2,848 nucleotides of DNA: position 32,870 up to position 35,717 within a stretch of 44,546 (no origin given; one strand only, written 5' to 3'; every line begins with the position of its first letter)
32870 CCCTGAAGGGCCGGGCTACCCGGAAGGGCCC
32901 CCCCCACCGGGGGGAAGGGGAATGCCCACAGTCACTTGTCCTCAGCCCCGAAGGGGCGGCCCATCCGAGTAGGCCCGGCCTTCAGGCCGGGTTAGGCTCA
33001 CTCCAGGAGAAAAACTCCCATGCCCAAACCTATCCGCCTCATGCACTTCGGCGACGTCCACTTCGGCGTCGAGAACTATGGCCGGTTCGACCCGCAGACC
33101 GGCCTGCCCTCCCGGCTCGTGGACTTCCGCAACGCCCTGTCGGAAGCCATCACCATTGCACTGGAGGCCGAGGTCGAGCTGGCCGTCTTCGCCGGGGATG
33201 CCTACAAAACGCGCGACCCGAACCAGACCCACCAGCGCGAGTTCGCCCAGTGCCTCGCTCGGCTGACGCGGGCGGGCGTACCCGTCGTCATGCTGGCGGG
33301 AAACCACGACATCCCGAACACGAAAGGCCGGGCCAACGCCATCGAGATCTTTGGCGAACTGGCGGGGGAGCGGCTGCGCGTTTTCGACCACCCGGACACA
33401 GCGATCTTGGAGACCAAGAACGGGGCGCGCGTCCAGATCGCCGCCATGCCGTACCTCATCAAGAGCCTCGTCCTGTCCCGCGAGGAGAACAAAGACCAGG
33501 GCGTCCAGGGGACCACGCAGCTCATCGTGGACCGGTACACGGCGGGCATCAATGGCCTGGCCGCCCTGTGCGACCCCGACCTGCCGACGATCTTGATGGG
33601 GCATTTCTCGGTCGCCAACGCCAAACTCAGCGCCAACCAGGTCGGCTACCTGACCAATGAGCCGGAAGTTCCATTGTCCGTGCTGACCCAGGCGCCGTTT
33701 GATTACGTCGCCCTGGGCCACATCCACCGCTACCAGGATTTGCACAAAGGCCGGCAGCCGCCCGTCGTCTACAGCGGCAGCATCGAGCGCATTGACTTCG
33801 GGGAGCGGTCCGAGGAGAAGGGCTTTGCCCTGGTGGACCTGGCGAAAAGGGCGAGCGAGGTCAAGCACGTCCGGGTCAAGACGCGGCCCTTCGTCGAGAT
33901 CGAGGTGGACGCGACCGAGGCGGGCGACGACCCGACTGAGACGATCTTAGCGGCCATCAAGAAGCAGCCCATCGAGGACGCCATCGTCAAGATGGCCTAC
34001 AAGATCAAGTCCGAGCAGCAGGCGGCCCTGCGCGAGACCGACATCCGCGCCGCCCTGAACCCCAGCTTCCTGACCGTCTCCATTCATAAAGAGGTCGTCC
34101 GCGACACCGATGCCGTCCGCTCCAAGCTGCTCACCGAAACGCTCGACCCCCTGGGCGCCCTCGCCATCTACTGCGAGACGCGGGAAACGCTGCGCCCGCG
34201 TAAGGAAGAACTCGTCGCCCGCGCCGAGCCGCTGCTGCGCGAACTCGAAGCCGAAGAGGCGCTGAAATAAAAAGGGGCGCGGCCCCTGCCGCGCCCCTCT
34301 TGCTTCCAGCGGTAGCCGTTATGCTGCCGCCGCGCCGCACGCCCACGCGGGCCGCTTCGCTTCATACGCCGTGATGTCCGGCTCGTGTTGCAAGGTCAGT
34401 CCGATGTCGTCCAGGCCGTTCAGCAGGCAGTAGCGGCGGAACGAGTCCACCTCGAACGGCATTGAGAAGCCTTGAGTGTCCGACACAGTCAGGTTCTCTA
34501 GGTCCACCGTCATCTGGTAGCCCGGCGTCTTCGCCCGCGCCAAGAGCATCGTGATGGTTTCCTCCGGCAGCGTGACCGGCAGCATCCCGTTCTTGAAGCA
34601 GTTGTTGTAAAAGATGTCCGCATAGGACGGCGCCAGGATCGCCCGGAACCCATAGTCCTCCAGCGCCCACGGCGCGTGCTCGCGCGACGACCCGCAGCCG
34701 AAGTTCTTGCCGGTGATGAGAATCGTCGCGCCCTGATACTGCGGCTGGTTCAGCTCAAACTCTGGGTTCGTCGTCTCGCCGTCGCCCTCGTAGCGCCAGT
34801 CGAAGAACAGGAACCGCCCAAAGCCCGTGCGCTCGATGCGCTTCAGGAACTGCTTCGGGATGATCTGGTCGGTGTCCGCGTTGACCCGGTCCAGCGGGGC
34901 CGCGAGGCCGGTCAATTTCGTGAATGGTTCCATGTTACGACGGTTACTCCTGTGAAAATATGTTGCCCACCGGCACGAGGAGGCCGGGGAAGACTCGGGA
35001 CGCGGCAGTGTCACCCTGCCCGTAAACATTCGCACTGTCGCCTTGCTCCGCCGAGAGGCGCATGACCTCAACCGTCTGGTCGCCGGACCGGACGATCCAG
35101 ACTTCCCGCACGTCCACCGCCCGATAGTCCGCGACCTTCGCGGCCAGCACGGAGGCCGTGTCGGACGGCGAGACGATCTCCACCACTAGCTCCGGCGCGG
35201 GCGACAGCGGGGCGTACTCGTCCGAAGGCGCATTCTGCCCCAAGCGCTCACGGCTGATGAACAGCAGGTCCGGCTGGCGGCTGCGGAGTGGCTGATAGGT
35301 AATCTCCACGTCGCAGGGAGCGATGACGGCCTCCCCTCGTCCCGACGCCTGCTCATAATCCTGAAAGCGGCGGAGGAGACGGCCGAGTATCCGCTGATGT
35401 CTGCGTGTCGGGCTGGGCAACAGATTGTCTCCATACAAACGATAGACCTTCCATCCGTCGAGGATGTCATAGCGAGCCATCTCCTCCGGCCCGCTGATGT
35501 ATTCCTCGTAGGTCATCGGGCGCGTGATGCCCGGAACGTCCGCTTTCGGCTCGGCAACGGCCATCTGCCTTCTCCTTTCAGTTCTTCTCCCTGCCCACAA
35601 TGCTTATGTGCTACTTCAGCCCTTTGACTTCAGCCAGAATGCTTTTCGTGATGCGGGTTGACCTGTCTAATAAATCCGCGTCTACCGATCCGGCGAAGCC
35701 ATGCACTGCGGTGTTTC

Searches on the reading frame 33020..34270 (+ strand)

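Call 74: search_protein_families(library=pfam, proteins=[window:33020-34270:+], max_evalue=0.001)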
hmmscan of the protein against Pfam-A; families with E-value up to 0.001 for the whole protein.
window:33020-34270:+ (416 aa): 2 families
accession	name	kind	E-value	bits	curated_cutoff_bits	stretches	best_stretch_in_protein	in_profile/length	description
PF00149.33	Metallophos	-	1.2e-12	49.2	21.5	1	5-238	1-191/191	Calcineurin-like phosphoesterase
PF12850.12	Metallophos_2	-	8.1e-05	23.1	27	0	226-275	107-152/154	Calcineurin-like phosphoesterase superfamily domain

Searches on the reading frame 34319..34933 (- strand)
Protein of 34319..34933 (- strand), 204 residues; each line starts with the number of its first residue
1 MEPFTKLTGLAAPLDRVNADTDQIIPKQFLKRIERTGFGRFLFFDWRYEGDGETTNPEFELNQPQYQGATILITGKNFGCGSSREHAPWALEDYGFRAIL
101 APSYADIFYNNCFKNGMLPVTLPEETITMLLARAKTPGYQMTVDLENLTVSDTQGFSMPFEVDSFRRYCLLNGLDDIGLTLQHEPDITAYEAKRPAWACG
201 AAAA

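Call 4: search_protein_families(library=pfam, proteins=[window:34319-34933:-], max_evalue=0.1)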
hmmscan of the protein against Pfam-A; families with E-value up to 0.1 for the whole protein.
window:34319-34933:- (204 aa): 1 family
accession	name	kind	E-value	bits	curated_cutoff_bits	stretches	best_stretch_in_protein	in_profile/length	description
PF00694.25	Aconitase_C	-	1.3e-40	139.2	22.8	1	1-124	1-130/131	Aconitase C-terminal domain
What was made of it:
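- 34319..34933 (-): leuD (small subunit), 10 nt downstream of Uma2. PF00694, E 1.3e-40 (call 4).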

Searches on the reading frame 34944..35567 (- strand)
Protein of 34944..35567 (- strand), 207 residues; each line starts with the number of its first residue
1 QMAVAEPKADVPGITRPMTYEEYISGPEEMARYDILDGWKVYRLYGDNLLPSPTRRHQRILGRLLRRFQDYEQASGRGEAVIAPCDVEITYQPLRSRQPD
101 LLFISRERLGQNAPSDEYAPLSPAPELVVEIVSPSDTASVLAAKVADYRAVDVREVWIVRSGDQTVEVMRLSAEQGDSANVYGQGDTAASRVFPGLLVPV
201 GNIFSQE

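Call 4: search_protein_families(library=pfam, proteins=[window:34944-35567:-], max_evalue=0.1)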
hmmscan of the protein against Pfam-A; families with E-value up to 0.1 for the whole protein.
window:34944-35567:- (207 aa): 1 family
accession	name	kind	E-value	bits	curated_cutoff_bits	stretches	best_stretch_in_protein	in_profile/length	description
PF05685.18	Uma2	-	1.6e-26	93.3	27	1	30-199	4-170/172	Putative restriction endonuclease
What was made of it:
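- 34944..35564 (-): Uma2-family PD-(D/E)xK gene (Uma2b, 206 aa). The likely leuD RBS lies in its 3' end. PF05685, E 1.6e-26 (call 4).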

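Call 5: search_protein_families(library=padloc, proteins=[window:34944-35567:-], max_evalue=0.1)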
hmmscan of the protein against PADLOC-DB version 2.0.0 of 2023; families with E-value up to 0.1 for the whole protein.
window:34944-35567:- (207 aa): 5 families
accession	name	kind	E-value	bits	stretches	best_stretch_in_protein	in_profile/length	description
PDLC04833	PDC-S03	-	3.7e-24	83.4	1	15-205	21-204/207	-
PDLC04832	PDC-S03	-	1e-23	82.1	1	18-205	9-187/188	-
PDLC04835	PDC-S03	-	9e-12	43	1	15-160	6-145/207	-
PDLC04834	PDC-S03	-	2.8e-11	41.4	1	55-205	40-183/184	-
PDLC04943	PDC-S17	-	0.00053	17.4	1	123-174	111-156/199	-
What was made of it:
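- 34944..35564 (-): PADLOC candidate PDC-S03, E 3.7e-24 (call 5).
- Closest known: Uma2 family. Same: The neighbouring gene is a clear member (calls 4, 5).
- Uma2 hits the PADLOC candidate PDC-S03 (call 5).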

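Call 26: find_homologous_proteins(query=window:34944-35564:-, max_evalue=1e-40)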
Query window:34944-35564:- (206 aa): 291 proteins with E <= 1e-40 among 775 candidates; the best 120 are listed.
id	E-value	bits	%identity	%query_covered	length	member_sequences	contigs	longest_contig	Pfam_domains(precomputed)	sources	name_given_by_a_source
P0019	7.5e-131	452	100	100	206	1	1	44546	PF05685.19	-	-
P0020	3.3e-117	408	90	100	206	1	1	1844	PF05685.19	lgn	-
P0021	2.3e-115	402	89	100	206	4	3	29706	PF05685.19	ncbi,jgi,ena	-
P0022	3.9e-114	398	87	100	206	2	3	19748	PF05685.19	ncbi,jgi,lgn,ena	-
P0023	1.1e-112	393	86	100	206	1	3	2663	PF05685.19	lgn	-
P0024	3.4e-112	391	86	100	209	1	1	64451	PF05685.19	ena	-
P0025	3.9e-105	368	80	100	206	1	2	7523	PF05685.19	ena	-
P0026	3.0e-103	362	79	100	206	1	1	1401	PF05685.19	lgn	-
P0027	4.6e-100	352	77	100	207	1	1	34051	PF05685.19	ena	-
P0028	6.6e-100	351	80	100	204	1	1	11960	PF05685.19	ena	-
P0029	3.2e-99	349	79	100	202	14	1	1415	PF05685.19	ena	-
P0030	3.5e-98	346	78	100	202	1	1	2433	PF05685.19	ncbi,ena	-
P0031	9.3e-97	341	78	96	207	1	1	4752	PF05685.19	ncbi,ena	-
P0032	2.8e-95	336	76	100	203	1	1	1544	PF05685.19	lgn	-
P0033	4.4e-95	336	75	100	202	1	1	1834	PF05685.19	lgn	-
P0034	7.3e-95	335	75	100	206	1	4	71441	PF05685.19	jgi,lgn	-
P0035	1.3e-94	334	75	100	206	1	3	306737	PF05685.19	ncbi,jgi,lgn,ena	jgi:Uma2 family endonuclease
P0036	2.1e-94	333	75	100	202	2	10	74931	PF05685.19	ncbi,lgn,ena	-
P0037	2.4e-94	333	76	100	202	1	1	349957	PF05685.19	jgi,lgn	-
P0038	2.6e-94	333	75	100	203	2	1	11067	PF05685.19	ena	-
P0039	2.8e-94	333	73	100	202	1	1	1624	PF05685.19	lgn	-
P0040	3.1e-94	333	75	100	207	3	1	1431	PF05685.19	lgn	-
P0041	3.7e-94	332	72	100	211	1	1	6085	PF05685.19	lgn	-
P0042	4.1e-94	332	74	100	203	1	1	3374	PF05685.19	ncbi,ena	-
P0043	5.5e-94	332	77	100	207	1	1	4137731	PF05685.19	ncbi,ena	-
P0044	6.3e-94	332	73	100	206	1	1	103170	PF05685.19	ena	-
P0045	2.7e-93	330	75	100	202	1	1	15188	PF05685.19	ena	-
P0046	3.0e-93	330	72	100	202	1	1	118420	PF05685.19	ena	-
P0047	4.1e-93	329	75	97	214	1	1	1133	PF05685.19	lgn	-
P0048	6.6e-93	328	74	100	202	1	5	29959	PF05685.19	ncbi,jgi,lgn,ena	-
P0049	8.9e-93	328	71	100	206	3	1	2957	PF05685.19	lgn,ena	-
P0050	1.5e-92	327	75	100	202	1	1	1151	PF05685.19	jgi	jgi:Uma2 family endonuclease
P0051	1.2e-91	324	72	100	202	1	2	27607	PF05685.19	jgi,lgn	-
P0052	2.1e-91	324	75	99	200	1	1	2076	PF05685.19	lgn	-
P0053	5.2e-91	322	74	100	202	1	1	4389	PF05685.19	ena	-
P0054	8.2e-91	322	72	100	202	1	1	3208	PF05685.19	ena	-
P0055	9.5e-91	321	73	98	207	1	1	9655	PF05685.19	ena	-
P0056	2.9e-90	320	72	100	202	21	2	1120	PF05685.19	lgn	-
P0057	3.3e-90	320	70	100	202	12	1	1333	PF05685.19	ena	-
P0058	3.8e-90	319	71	100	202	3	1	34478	PF05685.19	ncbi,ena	-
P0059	6.0e-90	319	73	100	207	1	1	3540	PF05685.19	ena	-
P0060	1.4e-89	318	72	99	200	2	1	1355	PF05685.19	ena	-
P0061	4.5e-89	316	69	100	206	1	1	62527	PF05685.19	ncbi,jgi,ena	-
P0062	1.7e-88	314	70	100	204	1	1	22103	PF05685.19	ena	-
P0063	1.2e-87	311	71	100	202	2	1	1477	PF05685.19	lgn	-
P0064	3.6e-87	310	71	99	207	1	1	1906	PF05685.19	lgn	-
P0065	3.6e-87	310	72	96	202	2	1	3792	PF05685.19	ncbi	-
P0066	1.3e-86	308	66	100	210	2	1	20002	PF05685.19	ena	-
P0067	2.9e-86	307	68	100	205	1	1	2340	PF05685.19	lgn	-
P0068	5.4e-86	306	67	99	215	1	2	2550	PF05685.19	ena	-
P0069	8.7e-86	305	69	100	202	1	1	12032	PF05685.19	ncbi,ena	-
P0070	1.6e-85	304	70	100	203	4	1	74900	PF05685.19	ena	-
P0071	2.5e-85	304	78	86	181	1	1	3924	PF05685.19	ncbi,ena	-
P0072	3.5e-85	303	66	100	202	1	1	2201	PF05685.19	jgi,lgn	-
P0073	3.6e-85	303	67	97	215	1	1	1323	PF05685.19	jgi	jgi:Uma2 family endonuclease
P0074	5.0e-85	303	68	100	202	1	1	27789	PF05685.19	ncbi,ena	-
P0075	1.1e-84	302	68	100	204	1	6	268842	PF05685.19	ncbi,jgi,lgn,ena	-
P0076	4.1e-84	300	67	100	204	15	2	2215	PF05685.19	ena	-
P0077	3.2e-83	297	68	100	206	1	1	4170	PF05685.19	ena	-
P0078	1.1e-82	295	69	97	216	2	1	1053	PF05685.19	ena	-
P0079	1.1e-82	295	64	99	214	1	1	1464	PF05685.19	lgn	-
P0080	1.4e-82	295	66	100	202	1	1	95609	PF05685.19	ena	-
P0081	1.6e-82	295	66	100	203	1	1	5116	PF05685.19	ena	-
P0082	4.5e-82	293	66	100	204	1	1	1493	PF05685.19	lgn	-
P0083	2.4e-81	291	65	100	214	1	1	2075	PF05685.19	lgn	-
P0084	3.4e-81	290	63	99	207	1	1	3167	PF05685.19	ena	-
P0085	7.4e-81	289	70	92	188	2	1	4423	PF05685.19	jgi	-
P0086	8.2e-81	289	64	100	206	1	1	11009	PF05685.19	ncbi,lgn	ncbi:MAG: Uma2 family endonuclease [Janthinobacterium lividum]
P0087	9.9e-81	289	65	99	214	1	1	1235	PF05685.19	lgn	-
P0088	1.4e-80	288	65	100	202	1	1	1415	PF05685.19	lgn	-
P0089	2.2e-80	288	66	97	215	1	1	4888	PF05685.19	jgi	jgi:Uma2 family endonuclease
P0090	2.4e-80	287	66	100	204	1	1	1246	PF05685.19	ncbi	-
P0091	3.7e-80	287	67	100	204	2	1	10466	PF05685.19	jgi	jgi:Uma2 family endonuclease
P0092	6.0e-80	286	64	100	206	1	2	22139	PF05685.19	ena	-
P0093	6.8e-80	286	64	100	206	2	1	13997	PF05685.19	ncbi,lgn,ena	-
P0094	7.3e-80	286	64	99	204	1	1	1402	PF05685.19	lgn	-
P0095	7.7e-80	286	64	100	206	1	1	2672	PF05685.19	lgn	-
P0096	9.6e-80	285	64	99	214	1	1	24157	PF05685.19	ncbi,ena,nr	ncbi:MAG: Uma2 family endonuclease [Armatimonadetes bacterium]|nr:Uma2 family endonuclease [Armatimo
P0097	4.8e-79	283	67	97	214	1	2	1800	PF05685.19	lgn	-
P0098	5.3e-79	283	65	97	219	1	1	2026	PF05685.19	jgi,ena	-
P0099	1.3e-78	282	64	97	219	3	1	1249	PF05685.19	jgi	jgi:Uma2 family endonuclease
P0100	1.3e-78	282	65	97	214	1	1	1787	PF05685.19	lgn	-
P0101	3.6e-78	280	65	99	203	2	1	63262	PF05685.19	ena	-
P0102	5.4e-78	280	65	97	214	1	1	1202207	PF05685.19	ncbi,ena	-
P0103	6.3e-78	280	64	99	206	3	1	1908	PF05685.19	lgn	-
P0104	7.6e-78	279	62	99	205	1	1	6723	PF05685.19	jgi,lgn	-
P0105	3.7e-77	277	60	100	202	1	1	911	PF05685.19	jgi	jgi:Uma2 family endonuclease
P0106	5.7e-77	276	62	99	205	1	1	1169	PF05685.19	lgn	-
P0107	6.0e-77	276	62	100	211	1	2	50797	PF05685.19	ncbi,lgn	-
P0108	1.5e-76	275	63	97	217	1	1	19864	PF05685.19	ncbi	-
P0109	2.6e-76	274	62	96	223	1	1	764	PF05685.19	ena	-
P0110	4.0e-76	274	60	100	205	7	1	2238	PF05685.19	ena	-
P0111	5.8e-76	273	63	99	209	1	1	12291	PF05685.19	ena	-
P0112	8.5e-76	273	61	99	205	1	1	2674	PF05685.19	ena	-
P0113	1.3e-75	272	61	99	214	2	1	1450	PF05685.19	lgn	-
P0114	1.9e-75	271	62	96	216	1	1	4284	PF05685.19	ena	-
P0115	5.1e-75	270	61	99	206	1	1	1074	PF05685.19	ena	-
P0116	1.1e-74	269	64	99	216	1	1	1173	PF05685.19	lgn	-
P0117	1.2e-74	269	63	96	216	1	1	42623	PF05685.19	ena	-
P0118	1.4e-74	269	61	99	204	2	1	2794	PF05685.19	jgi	jgi:Uma2 family endonuclease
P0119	1.4e-74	269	62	97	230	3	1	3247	PF05685.19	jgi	jgi:Uma2 family endonuclease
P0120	1.5e-74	269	60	98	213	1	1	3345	PF05685.19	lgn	-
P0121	3.3e-74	267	60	100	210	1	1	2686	PF05685.19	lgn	-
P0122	4.5e-74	267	62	99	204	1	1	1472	PF05685.19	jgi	jgi:Uma2 family endonuclease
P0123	8.3e-74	266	62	96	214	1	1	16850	PF05685.19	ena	-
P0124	1.1e-73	266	62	97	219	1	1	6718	PF05685.19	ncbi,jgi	jgi:Uma2 family endonuclease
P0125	1.8e-73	265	60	100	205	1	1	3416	PF05685.19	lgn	-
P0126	2.3e-73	265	59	99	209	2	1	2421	PF05685.19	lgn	-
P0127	4.6e-73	264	61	96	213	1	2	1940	PF05685.19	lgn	-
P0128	5.2e-73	263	61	98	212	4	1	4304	PF05685.19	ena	-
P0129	6.0e-73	263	60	99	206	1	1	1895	PF05685.19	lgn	-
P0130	1.8e-72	262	60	100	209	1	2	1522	PF05685.19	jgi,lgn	jgi:Uma2 family endonuclease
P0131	3.0e-72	261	60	99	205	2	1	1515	PF05685.19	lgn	-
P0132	3.1e-72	261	62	96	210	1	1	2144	PF05685.19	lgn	-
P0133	6.0e-72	260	59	99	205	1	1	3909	PF05685.19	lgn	-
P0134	6.0e-72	260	60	99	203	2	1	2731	PF05685.19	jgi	-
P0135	6.4e-72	260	59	99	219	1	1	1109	PF05685.19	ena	-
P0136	8.4e-72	260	60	96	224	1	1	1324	PF05685.19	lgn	-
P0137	9.2e-72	259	60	97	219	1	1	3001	PF05685.19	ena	-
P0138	1.2e-71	259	79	71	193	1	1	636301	PF05685.19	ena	-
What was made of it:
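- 34944..35564 (-): 291 homologues at E<=1e-40 (call 26).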

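Call 27: find_encoding_contigs(protein=P0021, flank=6000, max_places=4)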
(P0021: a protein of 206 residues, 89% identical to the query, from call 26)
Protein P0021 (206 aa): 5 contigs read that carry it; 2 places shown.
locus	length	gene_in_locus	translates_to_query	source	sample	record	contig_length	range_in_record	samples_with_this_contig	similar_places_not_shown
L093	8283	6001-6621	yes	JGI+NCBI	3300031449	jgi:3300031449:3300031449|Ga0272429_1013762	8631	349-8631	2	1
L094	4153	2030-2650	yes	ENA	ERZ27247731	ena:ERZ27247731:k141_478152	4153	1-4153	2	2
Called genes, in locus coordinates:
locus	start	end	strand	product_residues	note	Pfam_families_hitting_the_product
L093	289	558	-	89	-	-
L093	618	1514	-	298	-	PF00126:HTH_1, PF03466:LysR_substrate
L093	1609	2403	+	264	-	PF01209:Ubie_methyltran, PF13489:Methyltransf_23, PF13847:Methyltransf_31, PF08241:Methyltransf_11, PF08242:Methyltransf_12, PF13649:Methyltransf_25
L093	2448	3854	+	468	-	PF00330:Aconitase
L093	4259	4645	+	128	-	PF05866:RusA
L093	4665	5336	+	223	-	PF18743:AHJR-like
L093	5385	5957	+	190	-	PF05685:Uma2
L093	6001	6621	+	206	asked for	PF05685:Uma2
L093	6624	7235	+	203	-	PF00694:Aconitase_C, PF27512:LeuD, PF27434:LeuD_C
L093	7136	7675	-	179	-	-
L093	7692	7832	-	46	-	-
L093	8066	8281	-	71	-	?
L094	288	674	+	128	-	PF05866:RusA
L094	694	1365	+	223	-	PF18743:AHJR-like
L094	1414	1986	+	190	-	PF05685:Uma2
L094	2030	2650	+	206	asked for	PF05685:Uma2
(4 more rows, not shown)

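Call 28: find_encoding_contigs(protein=P0024, flank=6000, max_places=3)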
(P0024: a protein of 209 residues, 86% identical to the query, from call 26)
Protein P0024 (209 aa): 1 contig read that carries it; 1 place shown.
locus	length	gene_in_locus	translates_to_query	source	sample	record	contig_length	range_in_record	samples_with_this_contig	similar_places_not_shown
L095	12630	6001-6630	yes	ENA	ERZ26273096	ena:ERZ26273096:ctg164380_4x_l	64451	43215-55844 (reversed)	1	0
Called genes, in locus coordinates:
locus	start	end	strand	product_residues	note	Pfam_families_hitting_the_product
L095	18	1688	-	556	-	PF13175:AAA_15, PF13304:AAA_21, PF20469:OLD-like_TOPRIM (weak)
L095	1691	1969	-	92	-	-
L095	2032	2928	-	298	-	PF00126:HTH_1, PF03466:LysR_substrate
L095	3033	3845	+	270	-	PF01209:Ubie_methyltran, PF08241:Methyltransf_11, PF08242:Methyltransf_12, PF13489:Methyltransf_23, PF13649:Methyltransf_25, PF13847:Methyltransf_31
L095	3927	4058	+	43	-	PF00330:Aconitase (weak)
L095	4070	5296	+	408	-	PF00330:Aconitase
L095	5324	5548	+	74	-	-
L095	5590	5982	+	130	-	-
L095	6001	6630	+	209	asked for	PF05685:Uma2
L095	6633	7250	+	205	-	PF00694:Aconitase_C, PF27512:LeuD, PF27434:LeuD_C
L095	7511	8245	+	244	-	PF13489:Methyltransf_23, PF08241:Methyltransf_11, PF08242:Methyltransf_12, PF13649:Methyltransf_25, PF13847:Methyltransf_31 (weak)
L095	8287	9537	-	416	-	PF00149:Metallophos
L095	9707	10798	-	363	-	-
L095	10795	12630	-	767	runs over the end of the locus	PF02348:CTP_transf_3, PF12804:NTP_transf_3 (weak), PF04413:Glycos_transf_N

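Call 52: find_encoding_contigs(protein=P0043, flank=6000, max_places=3)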
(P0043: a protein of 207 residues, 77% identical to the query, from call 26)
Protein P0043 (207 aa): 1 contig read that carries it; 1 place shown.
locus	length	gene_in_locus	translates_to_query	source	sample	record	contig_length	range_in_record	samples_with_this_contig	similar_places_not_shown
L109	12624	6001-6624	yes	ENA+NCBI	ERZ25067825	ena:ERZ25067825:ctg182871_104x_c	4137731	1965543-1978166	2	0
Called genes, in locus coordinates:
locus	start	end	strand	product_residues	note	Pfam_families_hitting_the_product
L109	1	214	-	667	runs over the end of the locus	PF12796:Ank_2, PF13637:Ank_4, PF13857:Ank_5, PF12796:Ank_2, PF12796:Ank_2, PF12796:Ank_2, PF00004:AAA, PF17866:AAA_lid_6, +9 more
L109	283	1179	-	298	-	PF00126:HTH_1, PF03466:LysR_substrate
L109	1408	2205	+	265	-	PF01135:PCMT (faint), PF01209:Ubie_methyltran, PF13489:Methyltransf_23, PF13847:Methyltransf_31, PF08241:Methyltransf_11, PF08242:Methyltransf_12, PF13649:Methyltransf_25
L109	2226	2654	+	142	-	-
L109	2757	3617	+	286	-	PF00753:Lactamase_B, PF13483:Lactamase_B_3, PF12706:Lactamase_B_2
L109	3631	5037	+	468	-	PF00330:Aconitase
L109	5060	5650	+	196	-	PF09346:SMI1_KNR4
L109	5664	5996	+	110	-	-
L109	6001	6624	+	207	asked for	PF05685:Uma2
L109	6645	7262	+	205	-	PF00694:Aconitase_C, PF27512:LeuD, PF27434:LeuD_C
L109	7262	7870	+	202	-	-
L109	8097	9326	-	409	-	PF00149:Metallophos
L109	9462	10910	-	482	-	PF00657:Lipase_GDSL, PF13472:Lipase_GDSL_2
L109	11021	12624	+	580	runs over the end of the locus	PF04450:BSP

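Call 53: find_encoding_contigs(protein=P0035, flank=6000, max_places=3)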
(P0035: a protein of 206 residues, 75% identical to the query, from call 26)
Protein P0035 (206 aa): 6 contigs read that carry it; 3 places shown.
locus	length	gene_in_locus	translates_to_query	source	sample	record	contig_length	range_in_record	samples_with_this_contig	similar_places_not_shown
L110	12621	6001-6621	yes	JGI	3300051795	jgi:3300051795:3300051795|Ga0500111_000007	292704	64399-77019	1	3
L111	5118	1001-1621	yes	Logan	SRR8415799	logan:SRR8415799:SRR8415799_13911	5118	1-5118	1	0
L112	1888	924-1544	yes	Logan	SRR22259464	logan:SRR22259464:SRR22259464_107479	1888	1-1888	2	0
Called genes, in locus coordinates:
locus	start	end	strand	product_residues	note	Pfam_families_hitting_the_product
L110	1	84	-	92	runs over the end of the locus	-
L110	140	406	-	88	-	-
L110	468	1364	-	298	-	PF00126:HTH_1, PF03466:LysR_substrate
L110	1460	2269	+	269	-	PF01209:Ubie_methyltran, PF13489:Methyltransf_23, PF13649:Methyltransf_25, PF13847:Methyltransf_31, PF08241:Methyltransf_11, PF08242:Methyltransf_12, PF20922:Anamorsin_N (faint)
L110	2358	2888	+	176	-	PF00583:Acetyltransf_1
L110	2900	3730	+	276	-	PF00753:Lactamase_B, PF13483:Lactamase_B_3, PF12706:Lactamase_B_2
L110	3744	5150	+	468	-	PF00330:Aconitase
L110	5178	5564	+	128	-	PF05866:RusA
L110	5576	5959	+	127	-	-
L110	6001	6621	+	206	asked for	PF05685:Uma2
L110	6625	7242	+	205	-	PF00694:Aconitase_C, PF27512:LeuD, PF27434:LeuD_C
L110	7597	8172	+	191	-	PF05148:Methyltransf_8 (weak), PF08241:Methyltransf_11, PF08242:Methyltransf_12 (weak), PF13489:Methyltransf_23, PF13649:Methyltransf_25 (weak), PF13847:Methyltransf_31 (weak)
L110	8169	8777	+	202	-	-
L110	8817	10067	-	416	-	PF00149:Metallophos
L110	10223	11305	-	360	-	-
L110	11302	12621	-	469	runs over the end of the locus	PF04413:Glycos_transf_N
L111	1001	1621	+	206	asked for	PF05685:Uma2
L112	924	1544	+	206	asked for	PF05685:Uma2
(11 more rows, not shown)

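Call 74: search_protein_families(library=pfam, proteins=[L109:5664-5996:+], max_evalue=0.001)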
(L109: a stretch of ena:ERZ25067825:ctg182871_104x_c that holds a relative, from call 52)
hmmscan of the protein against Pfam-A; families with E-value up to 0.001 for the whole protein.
L109:5664-5996:+ (110 aa): 0 families

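Call 84: search_protein_families(library=ncbifam, proteins=[window:34944-35567:-], max_evalue=0.01)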
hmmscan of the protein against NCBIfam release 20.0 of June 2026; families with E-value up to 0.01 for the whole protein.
window:34944-35567:- (207 aa): 0 families
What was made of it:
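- Tried and rejected: NCBIfam found nothing for the window proteins (call 84).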

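Call 89: search_protein_families(library=phrogs, proteins=[window:34944-35567:-], max_evalue=0.001)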
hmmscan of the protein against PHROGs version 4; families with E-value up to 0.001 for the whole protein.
window:34944-35567:- (207 aa): 1 family
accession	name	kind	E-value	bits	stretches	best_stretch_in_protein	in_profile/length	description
phrog_16228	-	unknown function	3.8e-18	66.7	1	28-196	18-172/187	-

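Call 90: search_protein_families(library=padloc, proteins=[L109:5060-5650:+, L109:5664-5996:+, L110:5576-5959:+], max_evalue=0.01)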
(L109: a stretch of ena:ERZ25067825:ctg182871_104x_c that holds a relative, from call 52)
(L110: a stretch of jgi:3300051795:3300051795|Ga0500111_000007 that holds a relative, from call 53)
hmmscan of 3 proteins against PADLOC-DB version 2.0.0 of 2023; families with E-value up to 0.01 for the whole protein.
L109:5060-5650:+ (196 aa): 0 families

L109:5664-5996:+ (110 aa): 0 families

L110:5576-5959:+ (127 aa): 1 family
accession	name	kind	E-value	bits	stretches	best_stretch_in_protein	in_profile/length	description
PDLC01639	Csx1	-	0.0085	13.2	1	15-71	226-284/361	CAS-III; associated_signaling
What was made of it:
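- It has no PADLOC hit (calls 5, 90).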
